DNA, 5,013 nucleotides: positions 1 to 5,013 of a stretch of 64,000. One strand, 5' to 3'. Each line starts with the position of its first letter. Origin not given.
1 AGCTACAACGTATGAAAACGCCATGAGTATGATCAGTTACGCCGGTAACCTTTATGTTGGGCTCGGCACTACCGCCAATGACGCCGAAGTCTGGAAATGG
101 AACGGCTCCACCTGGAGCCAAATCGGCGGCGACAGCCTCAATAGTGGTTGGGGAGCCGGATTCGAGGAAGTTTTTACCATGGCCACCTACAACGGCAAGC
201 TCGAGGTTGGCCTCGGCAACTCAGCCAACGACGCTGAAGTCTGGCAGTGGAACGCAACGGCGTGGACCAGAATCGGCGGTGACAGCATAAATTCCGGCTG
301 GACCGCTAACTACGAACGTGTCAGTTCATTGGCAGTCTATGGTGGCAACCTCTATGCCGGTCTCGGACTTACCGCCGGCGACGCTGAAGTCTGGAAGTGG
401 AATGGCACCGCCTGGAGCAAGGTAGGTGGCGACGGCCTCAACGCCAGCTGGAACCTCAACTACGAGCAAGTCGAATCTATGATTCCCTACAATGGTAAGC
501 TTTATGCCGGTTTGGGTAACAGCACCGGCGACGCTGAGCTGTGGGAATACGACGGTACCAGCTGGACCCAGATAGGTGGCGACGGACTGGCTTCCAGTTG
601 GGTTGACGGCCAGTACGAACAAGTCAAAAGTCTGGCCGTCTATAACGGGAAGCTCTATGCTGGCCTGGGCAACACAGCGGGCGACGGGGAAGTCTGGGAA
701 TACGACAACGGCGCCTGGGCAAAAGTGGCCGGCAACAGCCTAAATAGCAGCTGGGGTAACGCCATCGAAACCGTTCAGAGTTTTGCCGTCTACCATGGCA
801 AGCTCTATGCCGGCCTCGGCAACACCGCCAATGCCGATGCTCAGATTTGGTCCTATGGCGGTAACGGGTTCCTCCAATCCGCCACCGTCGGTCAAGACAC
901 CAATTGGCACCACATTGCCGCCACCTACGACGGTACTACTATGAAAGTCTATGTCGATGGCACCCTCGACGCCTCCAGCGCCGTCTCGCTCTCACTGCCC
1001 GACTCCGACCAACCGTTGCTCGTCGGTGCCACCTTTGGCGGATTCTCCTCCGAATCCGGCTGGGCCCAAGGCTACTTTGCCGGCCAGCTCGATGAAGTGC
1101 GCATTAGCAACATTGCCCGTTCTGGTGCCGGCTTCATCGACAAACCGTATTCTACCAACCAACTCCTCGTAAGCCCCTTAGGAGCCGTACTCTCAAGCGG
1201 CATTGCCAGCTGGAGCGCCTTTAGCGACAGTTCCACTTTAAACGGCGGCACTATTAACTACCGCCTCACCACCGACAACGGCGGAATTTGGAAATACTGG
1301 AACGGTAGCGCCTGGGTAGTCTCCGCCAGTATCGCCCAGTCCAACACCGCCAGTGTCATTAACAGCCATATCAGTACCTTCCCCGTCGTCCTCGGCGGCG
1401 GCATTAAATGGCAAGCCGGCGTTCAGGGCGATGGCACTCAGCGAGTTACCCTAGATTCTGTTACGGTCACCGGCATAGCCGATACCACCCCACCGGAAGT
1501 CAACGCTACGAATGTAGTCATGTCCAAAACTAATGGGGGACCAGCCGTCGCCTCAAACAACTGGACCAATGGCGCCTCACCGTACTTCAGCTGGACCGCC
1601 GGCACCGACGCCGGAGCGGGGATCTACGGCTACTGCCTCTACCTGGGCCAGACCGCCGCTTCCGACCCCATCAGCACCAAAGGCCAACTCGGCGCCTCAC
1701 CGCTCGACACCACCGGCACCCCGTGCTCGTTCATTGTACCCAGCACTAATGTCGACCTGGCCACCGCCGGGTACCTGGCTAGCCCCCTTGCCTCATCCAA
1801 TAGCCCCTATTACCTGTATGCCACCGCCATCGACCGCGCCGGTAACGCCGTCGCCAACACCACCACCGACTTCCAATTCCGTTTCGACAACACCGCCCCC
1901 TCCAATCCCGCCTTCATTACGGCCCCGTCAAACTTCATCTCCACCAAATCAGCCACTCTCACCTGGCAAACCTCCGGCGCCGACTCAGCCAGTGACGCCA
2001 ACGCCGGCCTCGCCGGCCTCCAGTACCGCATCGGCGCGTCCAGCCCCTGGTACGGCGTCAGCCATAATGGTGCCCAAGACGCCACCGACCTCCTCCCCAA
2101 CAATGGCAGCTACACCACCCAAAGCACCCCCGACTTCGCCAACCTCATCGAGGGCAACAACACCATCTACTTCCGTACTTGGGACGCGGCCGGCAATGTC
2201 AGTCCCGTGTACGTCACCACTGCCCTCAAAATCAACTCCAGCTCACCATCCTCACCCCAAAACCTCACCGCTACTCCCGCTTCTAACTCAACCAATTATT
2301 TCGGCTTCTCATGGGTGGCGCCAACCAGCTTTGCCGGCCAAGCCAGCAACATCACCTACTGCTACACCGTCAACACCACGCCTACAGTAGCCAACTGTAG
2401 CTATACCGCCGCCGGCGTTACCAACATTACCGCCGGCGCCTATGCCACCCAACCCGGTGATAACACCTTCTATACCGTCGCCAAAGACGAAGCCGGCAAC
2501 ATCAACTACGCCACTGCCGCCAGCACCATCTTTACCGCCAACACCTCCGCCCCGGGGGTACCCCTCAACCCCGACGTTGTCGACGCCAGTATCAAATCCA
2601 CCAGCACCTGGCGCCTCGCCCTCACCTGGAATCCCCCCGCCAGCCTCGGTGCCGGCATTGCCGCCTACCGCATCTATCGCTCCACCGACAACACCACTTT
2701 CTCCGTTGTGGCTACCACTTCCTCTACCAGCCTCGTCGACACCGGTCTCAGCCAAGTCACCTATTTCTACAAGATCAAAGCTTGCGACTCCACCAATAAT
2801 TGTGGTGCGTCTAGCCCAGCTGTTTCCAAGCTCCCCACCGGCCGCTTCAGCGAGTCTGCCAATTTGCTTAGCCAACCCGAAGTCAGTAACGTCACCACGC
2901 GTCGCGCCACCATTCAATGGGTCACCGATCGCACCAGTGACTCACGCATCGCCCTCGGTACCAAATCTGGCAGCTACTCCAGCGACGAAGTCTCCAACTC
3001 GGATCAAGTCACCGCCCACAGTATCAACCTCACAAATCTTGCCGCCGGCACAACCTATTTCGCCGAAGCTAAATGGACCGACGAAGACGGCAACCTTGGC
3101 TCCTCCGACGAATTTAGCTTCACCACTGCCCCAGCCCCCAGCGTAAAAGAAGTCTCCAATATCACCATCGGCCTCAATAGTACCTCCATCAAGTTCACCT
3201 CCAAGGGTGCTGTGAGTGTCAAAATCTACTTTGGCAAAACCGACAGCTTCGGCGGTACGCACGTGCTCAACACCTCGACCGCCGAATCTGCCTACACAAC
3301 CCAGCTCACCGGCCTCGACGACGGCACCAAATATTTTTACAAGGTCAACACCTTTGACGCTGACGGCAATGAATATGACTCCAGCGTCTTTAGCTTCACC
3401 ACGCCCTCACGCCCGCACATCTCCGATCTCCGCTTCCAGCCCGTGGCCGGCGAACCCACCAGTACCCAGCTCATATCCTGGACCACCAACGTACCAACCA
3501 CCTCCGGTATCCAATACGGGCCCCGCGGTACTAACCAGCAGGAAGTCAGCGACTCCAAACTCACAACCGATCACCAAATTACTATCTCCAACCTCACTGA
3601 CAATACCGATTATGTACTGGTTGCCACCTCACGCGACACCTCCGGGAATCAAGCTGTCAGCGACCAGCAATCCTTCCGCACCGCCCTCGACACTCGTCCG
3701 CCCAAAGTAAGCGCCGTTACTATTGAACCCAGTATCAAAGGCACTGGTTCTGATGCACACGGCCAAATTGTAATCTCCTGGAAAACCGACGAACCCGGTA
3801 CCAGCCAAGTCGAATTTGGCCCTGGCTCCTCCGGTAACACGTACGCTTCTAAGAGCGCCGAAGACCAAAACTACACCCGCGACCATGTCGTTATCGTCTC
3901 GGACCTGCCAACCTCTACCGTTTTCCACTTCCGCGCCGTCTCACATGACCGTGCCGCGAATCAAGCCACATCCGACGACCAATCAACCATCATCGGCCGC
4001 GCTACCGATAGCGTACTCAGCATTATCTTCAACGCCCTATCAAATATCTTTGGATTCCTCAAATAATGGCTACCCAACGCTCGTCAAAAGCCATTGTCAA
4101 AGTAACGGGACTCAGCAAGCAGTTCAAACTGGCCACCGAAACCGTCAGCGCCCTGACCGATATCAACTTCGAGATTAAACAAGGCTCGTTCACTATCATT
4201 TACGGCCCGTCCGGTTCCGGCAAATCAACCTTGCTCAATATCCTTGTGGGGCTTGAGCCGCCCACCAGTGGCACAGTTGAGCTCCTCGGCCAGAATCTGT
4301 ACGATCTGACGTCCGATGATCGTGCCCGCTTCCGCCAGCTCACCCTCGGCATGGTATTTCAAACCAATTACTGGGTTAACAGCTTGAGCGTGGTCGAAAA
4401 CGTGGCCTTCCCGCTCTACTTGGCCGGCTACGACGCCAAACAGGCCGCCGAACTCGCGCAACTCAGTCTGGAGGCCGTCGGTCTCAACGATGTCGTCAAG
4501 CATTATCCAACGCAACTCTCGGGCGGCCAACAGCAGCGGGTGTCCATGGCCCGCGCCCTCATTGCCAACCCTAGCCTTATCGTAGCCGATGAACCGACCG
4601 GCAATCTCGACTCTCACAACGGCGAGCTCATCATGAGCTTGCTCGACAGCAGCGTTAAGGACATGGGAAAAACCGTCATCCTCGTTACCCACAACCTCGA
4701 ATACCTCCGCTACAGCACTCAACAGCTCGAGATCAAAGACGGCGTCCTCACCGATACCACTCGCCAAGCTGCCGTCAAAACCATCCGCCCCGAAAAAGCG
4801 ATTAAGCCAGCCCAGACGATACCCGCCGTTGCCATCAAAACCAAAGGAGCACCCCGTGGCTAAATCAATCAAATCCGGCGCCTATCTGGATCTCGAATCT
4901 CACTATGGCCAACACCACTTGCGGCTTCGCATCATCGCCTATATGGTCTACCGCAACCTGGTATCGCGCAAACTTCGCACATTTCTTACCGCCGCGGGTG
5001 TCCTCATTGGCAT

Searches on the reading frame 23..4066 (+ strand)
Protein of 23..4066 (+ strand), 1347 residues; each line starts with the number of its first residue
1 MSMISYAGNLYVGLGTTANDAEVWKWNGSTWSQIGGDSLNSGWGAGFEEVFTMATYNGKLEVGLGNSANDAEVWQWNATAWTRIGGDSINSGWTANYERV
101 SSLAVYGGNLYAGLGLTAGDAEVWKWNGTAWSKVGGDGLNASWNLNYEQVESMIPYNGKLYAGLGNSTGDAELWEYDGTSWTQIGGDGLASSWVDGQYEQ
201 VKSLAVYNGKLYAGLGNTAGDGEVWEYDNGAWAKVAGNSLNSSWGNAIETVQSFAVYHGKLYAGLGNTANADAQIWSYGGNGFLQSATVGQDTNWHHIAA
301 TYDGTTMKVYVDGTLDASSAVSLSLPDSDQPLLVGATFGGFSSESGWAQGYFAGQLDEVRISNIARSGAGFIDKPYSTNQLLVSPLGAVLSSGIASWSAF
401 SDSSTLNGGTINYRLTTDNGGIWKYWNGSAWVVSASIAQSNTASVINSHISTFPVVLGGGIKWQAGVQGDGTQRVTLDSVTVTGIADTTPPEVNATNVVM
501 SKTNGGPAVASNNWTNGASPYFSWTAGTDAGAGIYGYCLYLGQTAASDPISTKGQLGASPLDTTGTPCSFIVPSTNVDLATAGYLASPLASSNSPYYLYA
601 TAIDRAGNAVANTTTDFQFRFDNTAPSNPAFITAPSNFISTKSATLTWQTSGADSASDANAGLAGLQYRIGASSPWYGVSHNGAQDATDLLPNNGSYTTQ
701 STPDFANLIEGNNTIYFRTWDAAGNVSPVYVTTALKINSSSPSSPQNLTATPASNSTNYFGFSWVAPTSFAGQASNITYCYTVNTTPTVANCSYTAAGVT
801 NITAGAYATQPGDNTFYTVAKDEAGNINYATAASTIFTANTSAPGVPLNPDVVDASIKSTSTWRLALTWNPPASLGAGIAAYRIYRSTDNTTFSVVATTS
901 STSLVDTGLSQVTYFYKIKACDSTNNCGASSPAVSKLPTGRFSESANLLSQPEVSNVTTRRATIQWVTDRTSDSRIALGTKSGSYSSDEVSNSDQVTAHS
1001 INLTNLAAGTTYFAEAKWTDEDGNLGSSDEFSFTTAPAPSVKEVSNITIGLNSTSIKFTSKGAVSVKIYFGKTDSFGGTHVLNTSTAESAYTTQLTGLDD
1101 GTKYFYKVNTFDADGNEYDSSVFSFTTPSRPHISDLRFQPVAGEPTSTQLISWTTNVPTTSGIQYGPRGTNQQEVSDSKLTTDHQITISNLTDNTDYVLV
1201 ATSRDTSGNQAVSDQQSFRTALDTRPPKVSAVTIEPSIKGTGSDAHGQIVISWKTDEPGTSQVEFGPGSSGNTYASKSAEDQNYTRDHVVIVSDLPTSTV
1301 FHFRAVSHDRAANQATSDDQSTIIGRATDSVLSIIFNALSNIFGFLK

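Call 87: search_protein_families(library=pfam, proteins=[window:23-4066:+], max_evalue=0.00001)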
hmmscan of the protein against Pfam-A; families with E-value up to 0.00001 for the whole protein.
window:23-4066:+ (1347 aa): 3 families
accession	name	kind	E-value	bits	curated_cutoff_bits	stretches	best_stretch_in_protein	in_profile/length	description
PF13385.13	Laminin_G_3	-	5.3e-16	59.6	27.6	1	259-368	44-147/151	Concanavalin A-like lectin/glucanases superfamily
PF16656.11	Pur_ac_phosph_N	-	4.3e-14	53.3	30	0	955-1035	9-93/93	Purple acid Phosphatase, N-terminal domain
PF00041.27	fn3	-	2.1e-10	41.1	25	0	855-923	8-71/84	Fibronectin type III domain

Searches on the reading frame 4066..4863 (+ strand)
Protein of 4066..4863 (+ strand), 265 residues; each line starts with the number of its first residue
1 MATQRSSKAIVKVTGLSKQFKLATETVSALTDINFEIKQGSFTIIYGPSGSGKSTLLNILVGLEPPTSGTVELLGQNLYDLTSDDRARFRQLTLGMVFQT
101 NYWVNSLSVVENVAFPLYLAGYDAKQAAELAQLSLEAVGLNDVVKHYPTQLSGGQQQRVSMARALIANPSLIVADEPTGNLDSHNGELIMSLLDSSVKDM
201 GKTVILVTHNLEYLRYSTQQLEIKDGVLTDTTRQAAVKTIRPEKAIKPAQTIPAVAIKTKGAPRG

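Call 87: search_protein_families(library=pfam, proteins=[window:4066-4863:+], max_evalue=0.00001)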
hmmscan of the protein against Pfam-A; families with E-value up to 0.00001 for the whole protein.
window:4066-4863:+ (265 aa): 4 families
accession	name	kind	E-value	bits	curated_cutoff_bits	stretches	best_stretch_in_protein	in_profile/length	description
PF00005.33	ABC_tran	-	1.2e-33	117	25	1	30-178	1-136/137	ABC transporter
PF13166.12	AAA_13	-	1.1e-08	34.7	36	0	166-224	524-584/713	AAA domain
PF02463.25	SMC_N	-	1.3e-06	28.5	40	0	143-222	135-210/220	RecF/RecN/SMC N terminal domain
PF13304.12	AAA_21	-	3.6e-06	27.7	27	0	42-63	1-22/304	AAA domain, putative AbiEii toxin, Type IV TA system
